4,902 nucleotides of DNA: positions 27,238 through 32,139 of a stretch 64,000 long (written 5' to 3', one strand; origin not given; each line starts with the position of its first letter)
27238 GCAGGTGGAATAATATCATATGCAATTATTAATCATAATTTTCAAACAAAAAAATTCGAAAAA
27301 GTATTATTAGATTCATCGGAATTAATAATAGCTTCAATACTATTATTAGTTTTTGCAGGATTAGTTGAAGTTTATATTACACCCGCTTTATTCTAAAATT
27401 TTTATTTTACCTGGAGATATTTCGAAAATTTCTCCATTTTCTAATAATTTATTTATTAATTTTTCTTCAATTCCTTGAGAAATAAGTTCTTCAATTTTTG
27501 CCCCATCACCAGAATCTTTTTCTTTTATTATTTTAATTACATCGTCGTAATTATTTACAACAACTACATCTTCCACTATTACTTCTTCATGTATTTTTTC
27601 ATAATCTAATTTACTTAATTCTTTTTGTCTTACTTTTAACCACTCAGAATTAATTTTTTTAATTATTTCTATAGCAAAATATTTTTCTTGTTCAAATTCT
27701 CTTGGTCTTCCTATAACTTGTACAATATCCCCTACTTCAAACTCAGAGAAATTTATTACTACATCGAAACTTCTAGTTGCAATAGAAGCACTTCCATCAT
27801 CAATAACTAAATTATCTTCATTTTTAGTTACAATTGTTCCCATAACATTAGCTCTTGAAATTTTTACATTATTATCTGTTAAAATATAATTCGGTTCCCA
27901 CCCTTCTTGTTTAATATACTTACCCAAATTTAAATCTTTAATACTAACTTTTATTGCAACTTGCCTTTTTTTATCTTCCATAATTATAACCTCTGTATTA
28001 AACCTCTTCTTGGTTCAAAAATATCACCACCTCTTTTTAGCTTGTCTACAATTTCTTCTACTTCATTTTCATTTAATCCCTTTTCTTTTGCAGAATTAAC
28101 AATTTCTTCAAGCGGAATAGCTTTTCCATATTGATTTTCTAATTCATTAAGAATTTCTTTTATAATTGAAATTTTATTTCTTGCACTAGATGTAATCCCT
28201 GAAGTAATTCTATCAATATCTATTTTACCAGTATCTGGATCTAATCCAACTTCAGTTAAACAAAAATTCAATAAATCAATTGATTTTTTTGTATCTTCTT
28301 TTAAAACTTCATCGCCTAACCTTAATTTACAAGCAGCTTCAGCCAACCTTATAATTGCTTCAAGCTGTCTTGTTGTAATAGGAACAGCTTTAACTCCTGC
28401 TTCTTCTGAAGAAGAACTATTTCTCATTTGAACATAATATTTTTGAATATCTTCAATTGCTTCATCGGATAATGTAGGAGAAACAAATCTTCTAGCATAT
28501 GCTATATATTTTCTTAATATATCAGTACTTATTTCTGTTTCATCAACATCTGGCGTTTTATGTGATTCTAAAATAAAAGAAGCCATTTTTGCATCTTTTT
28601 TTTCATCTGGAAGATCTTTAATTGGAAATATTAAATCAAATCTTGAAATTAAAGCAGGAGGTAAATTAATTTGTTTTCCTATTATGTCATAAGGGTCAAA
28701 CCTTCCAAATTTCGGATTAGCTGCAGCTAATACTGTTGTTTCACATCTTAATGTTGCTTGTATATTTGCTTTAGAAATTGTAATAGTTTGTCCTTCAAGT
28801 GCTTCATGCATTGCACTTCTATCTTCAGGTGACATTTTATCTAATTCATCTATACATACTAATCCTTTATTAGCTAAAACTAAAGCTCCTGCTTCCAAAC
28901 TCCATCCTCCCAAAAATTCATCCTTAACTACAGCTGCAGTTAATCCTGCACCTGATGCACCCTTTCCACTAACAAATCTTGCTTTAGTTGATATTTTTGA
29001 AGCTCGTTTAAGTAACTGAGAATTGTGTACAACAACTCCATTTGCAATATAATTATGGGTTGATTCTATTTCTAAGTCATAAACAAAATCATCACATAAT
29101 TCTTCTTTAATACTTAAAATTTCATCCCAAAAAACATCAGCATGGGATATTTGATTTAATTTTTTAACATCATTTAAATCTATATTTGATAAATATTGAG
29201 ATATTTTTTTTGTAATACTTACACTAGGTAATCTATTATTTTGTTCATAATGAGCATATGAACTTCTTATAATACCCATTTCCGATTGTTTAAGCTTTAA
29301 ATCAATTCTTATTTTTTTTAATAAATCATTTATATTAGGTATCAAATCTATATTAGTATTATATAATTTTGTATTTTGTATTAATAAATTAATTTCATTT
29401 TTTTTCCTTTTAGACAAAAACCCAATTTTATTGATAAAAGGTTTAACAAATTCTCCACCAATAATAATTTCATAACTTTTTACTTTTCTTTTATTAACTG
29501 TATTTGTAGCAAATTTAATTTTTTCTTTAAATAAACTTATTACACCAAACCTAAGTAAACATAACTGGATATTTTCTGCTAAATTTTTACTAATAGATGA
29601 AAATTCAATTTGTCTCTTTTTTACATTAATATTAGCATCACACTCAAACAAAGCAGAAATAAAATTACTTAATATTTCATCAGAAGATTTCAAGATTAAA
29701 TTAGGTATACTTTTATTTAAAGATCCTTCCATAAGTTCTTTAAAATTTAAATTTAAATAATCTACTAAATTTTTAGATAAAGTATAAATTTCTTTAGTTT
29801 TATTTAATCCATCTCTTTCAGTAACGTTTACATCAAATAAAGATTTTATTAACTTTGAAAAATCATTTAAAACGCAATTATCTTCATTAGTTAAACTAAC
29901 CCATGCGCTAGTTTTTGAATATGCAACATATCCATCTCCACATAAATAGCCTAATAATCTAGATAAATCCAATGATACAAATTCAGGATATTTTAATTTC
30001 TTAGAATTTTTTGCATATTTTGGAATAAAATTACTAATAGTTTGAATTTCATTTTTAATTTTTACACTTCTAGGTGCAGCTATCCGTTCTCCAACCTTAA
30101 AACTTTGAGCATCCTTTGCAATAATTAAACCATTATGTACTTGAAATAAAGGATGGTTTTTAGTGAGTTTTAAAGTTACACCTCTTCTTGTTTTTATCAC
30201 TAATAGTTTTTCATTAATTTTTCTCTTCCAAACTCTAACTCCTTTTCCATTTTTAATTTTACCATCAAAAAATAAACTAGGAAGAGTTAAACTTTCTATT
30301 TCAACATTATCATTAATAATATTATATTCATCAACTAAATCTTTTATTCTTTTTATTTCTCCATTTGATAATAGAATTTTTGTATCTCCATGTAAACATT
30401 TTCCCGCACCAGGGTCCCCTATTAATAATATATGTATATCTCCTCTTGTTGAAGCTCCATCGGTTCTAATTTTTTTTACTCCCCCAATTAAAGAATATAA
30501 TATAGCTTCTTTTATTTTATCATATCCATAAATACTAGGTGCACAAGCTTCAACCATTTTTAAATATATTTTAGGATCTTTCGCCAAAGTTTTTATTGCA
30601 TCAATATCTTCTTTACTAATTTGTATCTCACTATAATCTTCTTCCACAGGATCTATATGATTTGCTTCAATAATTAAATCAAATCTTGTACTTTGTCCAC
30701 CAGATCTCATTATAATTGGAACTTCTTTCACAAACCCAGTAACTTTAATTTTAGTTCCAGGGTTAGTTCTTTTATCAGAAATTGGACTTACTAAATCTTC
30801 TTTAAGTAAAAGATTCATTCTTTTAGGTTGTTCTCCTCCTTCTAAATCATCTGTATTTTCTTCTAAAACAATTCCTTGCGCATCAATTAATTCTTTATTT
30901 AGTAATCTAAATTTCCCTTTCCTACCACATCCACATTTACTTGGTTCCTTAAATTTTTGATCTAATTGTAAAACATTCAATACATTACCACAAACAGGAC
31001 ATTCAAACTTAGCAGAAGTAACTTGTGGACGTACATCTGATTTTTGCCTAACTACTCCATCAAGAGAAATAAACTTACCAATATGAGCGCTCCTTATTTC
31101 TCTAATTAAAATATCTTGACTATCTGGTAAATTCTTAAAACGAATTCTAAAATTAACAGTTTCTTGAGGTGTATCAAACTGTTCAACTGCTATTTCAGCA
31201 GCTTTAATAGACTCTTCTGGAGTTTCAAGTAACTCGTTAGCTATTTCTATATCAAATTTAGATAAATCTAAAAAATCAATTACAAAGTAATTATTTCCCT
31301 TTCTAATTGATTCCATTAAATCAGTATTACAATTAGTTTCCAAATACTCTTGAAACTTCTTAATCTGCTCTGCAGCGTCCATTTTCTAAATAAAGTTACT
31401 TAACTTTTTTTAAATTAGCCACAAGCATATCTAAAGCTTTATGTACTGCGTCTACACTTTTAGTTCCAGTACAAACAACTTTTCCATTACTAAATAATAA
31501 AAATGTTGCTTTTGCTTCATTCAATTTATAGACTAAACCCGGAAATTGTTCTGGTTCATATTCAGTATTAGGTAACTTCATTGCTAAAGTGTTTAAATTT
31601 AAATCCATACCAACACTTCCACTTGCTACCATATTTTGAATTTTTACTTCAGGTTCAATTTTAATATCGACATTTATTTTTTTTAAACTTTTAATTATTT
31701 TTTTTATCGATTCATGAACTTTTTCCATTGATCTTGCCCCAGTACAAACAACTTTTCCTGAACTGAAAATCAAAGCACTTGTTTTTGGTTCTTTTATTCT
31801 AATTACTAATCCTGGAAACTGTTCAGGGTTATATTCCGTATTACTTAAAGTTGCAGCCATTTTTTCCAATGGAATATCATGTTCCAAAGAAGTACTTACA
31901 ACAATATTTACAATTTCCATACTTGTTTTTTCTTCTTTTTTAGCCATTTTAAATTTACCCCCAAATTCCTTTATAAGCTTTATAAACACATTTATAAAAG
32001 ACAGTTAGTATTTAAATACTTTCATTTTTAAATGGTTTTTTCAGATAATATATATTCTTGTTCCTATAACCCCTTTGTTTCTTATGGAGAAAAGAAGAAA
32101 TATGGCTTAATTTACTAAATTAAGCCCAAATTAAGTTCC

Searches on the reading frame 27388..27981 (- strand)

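Call 63: search_protein_families(library=pfam, proteins=[window:27388-27981:-], max_evalue=0.01)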
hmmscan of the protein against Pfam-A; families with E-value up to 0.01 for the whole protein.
window:27388-27981:- (197 aa): 1 family
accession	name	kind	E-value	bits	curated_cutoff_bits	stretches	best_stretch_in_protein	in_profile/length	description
PF01336.31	tRNA_anti-codon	-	0.0046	17.3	27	0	57-99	19-63/75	OB-fold nucleic acid binding domain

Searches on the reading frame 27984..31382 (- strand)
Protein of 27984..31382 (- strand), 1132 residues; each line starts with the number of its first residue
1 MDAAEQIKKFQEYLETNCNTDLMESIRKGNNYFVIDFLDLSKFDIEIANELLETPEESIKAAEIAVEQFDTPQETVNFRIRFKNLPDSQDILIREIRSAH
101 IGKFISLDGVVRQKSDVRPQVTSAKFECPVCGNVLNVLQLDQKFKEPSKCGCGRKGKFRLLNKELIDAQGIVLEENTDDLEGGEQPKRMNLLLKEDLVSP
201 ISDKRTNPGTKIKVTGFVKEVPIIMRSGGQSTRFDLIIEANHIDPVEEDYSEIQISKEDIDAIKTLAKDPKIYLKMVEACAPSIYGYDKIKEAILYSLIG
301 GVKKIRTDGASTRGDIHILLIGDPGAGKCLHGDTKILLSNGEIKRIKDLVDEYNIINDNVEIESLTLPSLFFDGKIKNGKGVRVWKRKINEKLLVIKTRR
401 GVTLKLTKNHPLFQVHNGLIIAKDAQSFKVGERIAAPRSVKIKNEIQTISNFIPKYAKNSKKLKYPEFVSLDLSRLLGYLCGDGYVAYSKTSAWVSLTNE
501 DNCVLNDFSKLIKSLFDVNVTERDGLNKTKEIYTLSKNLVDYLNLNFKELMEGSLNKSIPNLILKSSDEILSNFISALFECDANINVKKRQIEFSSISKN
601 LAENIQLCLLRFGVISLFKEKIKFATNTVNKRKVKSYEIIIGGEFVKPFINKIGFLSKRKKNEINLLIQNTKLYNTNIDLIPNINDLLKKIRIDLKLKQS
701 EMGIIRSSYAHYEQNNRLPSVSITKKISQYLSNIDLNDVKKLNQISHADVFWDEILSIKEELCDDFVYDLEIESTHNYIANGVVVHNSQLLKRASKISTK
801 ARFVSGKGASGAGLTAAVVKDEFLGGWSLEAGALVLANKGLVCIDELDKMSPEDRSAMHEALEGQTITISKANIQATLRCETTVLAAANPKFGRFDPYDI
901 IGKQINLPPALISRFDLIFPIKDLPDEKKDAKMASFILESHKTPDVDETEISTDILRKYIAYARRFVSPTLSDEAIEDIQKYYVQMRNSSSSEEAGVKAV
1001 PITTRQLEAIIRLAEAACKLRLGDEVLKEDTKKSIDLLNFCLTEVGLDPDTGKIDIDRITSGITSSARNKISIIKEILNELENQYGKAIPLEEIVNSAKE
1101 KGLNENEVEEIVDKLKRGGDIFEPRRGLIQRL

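Call 7: search_protein_families(library=pfam, proteins=[window:27984-31382:-])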
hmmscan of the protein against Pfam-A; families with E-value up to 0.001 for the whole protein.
window:27984-31382:- (1132 aa): 8 families
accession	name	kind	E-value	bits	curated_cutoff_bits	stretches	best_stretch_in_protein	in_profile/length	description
PF00493.29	MCM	-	5.2e-82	274.7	23.3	2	785-941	68-224/224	MCM P-loop domain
PF17855.7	MCM_lid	-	3.3e-26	92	27.4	1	954-1041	1-86/87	MCM AAA-lid domain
PF14890.11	Intein_splicing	-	7.7e-25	87.9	35.8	1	336-787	1-155/155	Intein splicing domain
PF17207.9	MCM_OB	-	4.2e-23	81.9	24.8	1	93-221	2-125/126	MCM OB domain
PF14528.11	LAGLIDADG_3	-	3.7e-18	66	22.5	2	571-654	3-82/82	LAGLIDADG-like domain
PF01078.27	Mg_chelatase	-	6.8e-09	35.9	20.3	1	825-890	93-158/207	Magnesium chelatase, subunit ChlI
PF21120.3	MCM_WH_arc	-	3.3e-08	33.9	26.1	1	1070-1129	2-62/63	Archaeal MCM, winged-helix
PF14551.11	MCM_N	-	0.00018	22.3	24.9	1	20-84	23-95/95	MCM N-terminal domain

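Call 8: search_protein_families(library=ncbifam, proteins=[window:27984-31382:-])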
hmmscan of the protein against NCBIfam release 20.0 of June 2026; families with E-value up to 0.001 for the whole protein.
window:27984-31382:- (1132 aa): 17 families
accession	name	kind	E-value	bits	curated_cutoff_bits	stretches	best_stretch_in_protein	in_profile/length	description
NF040949.1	minchrom_main_MCM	domain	4.9e-213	709.2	940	2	786-1131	336-681/682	minichromosome maintenance protein MCM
NF011491.0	PRK14898.1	equivalog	8.7e-41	139.8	783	1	294-788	41-544/860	DNA-directed RNA polymerase subunit A''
NF011418.0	PRK14845.1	equivalog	6.9e-36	123.4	756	2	320-737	15-375/1049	translation initiation factor IF-2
NF003159.0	PRK04132.1-4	equivalog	8.3e-36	123.3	999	2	314-691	45-372/852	replication factor C small subunit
NF003157.0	PRK04132.1-2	equivalog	2.7e-35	121.5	1103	1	316-700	37-385/864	replication factor C small subunit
NF005852.0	PRK07773.1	equivalog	1.5e-30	106.2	780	1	328-788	397-827/886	replicative DNA helicase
NF011287.0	PRK14698.1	equivalog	4.4e-23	81.3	1238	1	289-799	202-681/1017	V-type ATP synthase subunit A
NF038098.1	GyrA_w_intein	exception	3.7e-18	64.9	1850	1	328-789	116-539/1232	intein-containing DNA gyrase subunit A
TIGR01445.1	intein_Nterm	domain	4.7e-17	62.8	24.5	1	329-413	1-82/83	intein N-terminal splicing region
NF045703.1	rSAM_Tes_intein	exception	1.6e-14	52.7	1700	2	365-452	207-290/1040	tetraether lipid synthase Tes, intein-containing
NF011303.0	PRK14715.1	equivalog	1.7e-14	51.9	1585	1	467-667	1113-1322/1627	DNA-directed DNA polymerase II large subunit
NF038162.1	RtcB_rel_intein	exception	1.6e-11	43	1150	1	328-789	94-580/961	intein-containing RtcB family protein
NF007072.0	PRK09519.1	equivalog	1.2e-08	33.8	1024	1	470-637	360-533/790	intein-containing recombinase RecA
TIGR01443.1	intein_Cterm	domain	2.2e-07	30.9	15.6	1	766-788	1-24/24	intein C-terminal splicing region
NF011302.0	PRK14714.1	equivalog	2e-06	25.7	1791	1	329-448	932-1064/1350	DNA-directed DNA polymerase II large subunit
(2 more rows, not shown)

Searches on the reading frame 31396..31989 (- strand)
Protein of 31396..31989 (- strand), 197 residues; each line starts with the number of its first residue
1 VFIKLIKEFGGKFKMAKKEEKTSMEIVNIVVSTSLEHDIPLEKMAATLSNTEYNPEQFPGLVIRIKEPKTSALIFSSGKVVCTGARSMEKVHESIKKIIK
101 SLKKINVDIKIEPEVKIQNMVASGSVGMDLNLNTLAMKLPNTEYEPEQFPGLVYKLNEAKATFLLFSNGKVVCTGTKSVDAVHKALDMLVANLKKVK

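Call 7: search_protein_families(library=pfam, proteins=[window:31396-31989:-])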
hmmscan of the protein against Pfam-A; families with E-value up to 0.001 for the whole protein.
window:31396-31989:- (197 aa): 2 families
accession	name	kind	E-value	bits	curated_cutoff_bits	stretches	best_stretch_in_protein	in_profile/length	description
PF00352.27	TBP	-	1.3e-62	208.1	22.9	2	24-105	2-85/85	Transcription factor TFIID (or TATA-binding protein, TBP)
PF11858.14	DUF3378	-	6.2e-05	23.5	27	0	41-87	11-56/76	Domain of unknown function (DUF3378)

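Call 8: search_protein_families(library=ncbifam, proteins=[window:31396-31989:-])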
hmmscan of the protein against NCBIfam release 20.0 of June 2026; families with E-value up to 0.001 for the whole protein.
window:31396-31989:- (197 aa): 12 families
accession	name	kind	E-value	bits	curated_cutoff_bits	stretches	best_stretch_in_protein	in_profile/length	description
NF001594.0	PRK00394.1-3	equivalog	9.4e-69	230.4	278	1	22-196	3-177/182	TATA-box-binding protein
NF001597.0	PRK00394.2-2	subfamily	4.6e-64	215.3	255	1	20-195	2-179/183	TATA-box-binding protein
NF001593.0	PRK00394.1-2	subfamily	3.4e-63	212.4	181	1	18-196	3-183/184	TATA-box-binding protein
NF001595.0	PRK00394.1-5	subfamily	2.1e-62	210.2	288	1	19-195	3-181/186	TATA-box-binding protein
NF001592.0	PRK00394.1-1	equivalog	1.6e-60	203.9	270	1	19-196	3-180/194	TATA-box-binding protein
NF001601.0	PRK00394.2-6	equivalog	1.9e-59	200.2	316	1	24-185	6-167/181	TATA-box-binding protein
NF001599.0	PRK00394.2-4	subfamily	1.1e-56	191.6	307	2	23-159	4-144/185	TATA-box-binding protein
NF001598.0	PRK00394.2-3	equivalog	1.8e-55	187.4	330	1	20-196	3-181/184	TATA-box-binding protein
NF001600.0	PRK00394.2-5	equivalog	1.3e-51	174.8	308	1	18-196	3-183/186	TATA-box-binding protein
NF001596.0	PRK00394.2-1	subfamily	3.1e-47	160.7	347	1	21-193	3-177/183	TATA-box-binding protein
TIGR01664.1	DNA-3'-Pase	equivalog_domain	0.00033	20.6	107.65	0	56-122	45-100/167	DNA 3'-phosphatase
TIGR01662.1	HAD-SF-IIIA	subfamily_domain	0.00082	19.5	44.6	0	142-193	23-74/141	HAD-IIIA family hydrolase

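Call 52: find_related_loci(query=window:31396-31947:-, collection=metagenome_contigs, flank=1500)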
Query window:31396-31947:- (183 aa) in metagenome_contigs; peptide patterns used: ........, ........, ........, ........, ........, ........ (x = any residue, [..] = any of these).
600 stretches matched a pattern (row limit reached: there are more); 548 encode a relative of the query (tblastn E <= 1e-3); the best 80 are kept; 80 distinct loci.
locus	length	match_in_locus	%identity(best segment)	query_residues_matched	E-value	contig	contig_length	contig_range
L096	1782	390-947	86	1-183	1e-109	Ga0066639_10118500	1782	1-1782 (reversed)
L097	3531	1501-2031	88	9-182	7e-103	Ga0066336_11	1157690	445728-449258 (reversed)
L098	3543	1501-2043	88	3-183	2e-102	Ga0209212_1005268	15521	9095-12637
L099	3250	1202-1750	86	1-183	7e-103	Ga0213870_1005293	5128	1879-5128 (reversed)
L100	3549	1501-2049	86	1-183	4e-102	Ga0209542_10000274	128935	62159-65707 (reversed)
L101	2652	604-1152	85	1-183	5e-103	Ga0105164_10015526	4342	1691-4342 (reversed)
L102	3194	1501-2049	85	1-183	2e-102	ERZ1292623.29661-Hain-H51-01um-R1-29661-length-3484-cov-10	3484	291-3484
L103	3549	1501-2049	85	1-183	1e-101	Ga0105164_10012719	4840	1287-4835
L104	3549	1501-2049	83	1-183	2e-100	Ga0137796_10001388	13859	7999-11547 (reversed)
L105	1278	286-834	83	1-183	4e-108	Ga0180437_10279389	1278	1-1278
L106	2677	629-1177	85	3-182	8e-101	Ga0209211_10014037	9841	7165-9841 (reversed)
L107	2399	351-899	84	1-183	2e-101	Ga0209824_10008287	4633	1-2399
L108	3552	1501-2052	85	1-183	2e-99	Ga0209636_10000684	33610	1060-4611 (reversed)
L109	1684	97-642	83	1-182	1e-104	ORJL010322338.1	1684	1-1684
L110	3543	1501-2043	82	4-183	1e-98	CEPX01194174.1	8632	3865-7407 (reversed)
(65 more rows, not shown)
